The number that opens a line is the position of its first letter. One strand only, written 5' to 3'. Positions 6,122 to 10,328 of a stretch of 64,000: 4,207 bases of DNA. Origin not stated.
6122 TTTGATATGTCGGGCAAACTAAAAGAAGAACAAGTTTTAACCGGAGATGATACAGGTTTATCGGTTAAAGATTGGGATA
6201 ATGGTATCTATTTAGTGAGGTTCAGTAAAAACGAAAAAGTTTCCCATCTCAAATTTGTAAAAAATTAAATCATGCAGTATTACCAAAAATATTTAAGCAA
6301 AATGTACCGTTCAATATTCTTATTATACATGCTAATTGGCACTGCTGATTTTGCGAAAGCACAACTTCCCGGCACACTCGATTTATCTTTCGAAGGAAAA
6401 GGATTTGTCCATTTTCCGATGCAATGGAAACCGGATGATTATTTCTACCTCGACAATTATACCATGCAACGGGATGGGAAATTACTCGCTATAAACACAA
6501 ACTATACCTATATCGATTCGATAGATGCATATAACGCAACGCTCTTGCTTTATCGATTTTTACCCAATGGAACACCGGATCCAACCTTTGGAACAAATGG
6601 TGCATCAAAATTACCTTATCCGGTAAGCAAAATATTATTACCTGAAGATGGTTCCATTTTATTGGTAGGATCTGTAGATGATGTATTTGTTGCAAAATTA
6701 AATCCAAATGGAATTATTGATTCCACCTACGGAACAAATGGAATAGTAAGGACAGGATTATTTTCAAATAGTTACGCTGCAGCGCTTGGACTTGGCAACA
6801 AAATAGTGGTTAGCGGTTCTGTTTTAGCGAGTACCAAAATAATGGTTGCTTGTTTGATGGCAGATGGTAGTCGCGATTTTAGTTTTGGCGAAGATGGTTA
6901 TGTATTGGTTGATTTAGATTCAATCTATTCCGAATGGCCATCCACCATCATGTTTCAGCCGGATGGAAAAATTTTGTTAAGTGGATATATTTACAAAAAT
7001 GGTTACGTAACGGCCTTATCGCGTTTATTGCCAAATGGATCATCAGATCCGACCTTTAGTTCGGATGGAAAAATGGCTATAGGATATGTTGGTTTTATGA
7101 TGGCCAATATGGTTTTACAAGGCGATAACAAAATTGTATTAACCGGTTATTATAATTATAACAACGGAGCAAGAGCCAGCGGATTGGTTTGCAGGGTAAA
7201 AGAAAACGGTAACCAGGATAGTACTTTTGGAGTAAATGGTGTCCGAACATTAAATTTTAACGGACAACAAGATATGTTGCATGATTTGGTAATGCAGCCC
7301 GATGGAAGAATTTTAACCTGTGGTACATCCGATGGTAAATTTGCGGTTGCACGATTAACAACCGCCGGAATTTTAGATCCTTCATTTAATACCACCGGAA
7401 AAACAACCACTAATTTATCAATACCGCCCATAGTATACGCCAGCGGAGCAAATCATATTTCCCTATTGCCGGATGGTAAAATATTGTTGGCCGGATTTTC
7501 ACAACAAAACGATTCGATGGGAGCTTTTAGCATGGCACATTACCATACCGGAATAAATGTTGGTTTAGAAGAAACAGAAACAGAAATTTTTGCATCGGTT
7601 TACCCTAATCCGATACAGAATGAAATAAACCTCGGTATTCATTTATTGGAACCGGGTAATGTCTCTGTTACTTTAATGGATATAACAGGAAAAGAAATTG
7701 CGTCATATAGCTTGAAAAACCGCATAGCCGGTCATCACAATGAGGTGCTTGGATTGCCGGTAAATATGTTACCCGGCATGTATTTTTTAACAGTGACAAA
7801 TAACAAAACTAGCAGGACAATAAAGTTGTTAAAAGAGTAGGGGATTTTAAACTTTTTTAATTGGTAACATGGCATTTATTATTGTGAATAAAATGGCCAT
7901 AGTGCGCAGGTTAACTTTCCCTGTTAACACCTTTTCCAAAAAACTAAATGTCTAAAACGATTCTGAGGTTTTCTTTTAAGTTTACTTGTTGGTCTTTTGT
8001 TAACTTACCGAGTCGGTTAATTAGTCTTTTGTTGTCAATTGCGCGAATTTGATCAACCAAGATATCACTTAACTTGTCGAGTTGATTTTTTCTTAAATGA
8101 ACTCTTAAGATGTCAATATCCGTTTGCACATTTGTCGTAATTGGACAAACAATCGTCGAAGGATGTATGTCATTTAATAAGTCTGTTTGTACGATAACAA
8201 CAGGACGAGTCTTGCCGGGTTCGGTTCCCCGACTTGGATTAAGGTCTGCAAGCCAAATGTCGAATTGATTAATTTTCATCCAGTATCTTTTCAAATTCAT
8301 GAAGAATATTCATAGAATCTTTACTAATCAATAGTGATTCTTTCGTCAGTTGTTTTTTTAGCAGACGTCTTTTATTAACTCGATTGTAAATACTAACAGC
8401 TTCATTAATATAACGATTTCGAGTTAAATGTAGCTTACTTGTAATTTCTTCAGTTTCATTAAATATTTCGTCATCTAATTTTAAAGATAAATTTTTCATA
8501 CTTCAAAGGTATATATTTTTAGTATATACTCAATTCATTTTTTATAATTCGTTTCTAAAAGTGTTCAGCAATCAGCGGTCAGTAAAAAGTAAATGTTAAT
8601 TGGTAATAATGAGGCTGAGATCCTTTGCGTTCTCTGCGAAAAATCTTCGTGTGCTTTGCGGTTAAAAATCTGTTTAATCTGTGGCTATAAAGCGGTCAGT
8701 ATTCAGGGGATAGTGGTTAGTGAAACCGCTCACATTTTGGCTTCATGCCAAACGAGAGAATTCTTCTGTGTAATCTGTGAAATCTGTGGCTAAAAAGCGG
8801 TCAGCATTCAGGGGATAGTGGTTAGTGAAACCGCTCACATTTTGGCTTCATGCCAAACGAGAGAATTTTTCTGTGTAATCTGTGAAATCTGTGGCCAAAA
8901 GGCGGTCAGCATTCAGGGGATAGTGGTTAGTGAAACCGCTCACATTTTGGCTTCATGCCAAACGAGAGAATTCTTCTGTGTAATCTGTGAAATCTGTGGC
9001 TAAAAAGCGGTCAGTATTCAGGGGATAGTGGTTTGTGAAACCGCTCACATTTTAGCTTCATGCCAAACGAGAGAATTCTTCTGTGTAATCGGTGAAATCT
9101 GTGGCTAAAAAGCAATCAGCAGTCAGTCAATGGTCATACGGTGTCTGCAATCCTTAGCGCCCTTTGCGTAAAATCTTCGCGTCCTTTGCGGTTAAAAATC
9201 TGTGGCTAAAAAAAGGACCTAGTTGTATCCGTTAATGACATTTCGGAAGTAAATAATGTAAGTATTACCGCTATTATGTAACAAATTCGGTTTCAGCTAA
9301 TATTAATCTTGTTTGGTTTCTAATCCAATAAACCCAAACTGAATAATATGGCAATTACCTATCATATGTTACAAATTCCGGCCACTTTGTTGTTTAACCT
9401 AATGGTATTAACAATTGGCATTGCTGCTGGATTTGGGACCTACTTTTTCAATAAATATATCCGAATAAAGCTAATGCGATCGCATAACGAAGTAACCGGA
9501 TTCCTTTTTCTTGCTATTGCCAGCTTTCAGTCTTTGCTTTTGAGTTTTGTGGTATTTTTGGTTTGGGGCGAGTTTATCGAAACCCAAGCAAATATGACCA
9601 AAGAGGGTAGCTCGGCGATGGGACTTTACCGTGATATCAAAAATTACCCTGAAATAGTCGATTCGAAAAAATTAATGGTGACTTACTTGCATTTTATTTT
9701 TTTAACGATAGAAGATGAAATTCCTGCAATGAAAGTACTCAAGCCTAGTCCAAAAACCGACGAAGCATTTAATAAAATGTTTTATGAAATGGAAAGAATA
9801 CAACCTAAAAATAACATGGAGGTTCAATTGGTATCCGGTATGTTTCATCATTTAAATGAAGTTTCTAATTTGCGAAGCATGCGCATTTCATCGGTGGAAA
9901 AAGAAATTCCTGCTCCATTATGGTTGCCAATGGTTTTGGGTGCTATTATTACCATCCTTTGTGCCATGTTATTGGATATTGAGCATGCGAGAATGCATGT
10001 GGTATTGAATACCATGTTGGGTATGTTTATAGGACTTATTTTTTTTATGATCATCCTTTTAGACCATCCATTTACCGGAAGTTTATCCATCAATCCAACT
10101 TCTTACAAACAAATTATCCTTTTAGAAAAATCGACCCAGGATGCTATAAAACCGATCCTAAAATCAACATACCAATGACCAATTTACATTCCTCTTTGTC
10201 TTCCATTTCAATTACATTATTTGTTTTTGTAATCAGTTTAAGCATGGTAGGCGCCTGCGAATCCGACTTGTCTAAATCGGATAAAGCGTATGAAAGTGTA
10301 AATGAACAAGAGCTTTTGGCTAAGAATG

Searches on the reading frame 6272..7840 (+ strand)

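Call 62: search_protein_families(library=pfam, proteins=[window:6272-7840:+])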
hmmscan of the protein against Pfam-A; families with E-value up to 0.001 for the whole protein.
window:6272-7840:+ (522 aa): 4 families
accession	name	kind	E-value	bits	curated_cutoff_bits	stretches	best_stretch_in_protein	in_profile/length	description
PF17164.10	DUF5122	-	8.2e-35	119.2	27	3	229-262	1-36/36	Domain of unknown function (DUF5122) beta-propeller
PF18962.6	Por_Secre_tail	-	2.1e-08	34.7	27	1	443-518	1-72/75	Secretion system C-terminal sorting domain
PF12894.13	ANAPC4_WD40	-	0.00022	21.9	22.9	0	330-368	35-73/91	Anaphase-promoting complex subunit 4 WD40 domain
PF00400.38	WD40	-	0.00051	20.9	27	0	328-356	6-34/39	WD domain, G-beta repeat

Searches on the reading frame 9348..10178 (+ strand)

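Call 62: search_protein_families(library=pfam, proteins=[window:9348-10178:+])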
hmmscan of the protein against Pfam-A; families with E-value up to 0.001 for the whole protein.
window:9348-10178:+ (276 aa): 1 family
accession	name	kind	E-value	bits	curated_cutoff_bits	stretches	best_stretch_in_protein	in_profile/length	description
PF14023.12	Bestrophin-like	-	4.8e-45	154.4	32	1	30-252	10-231/232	Bestrophin-like domain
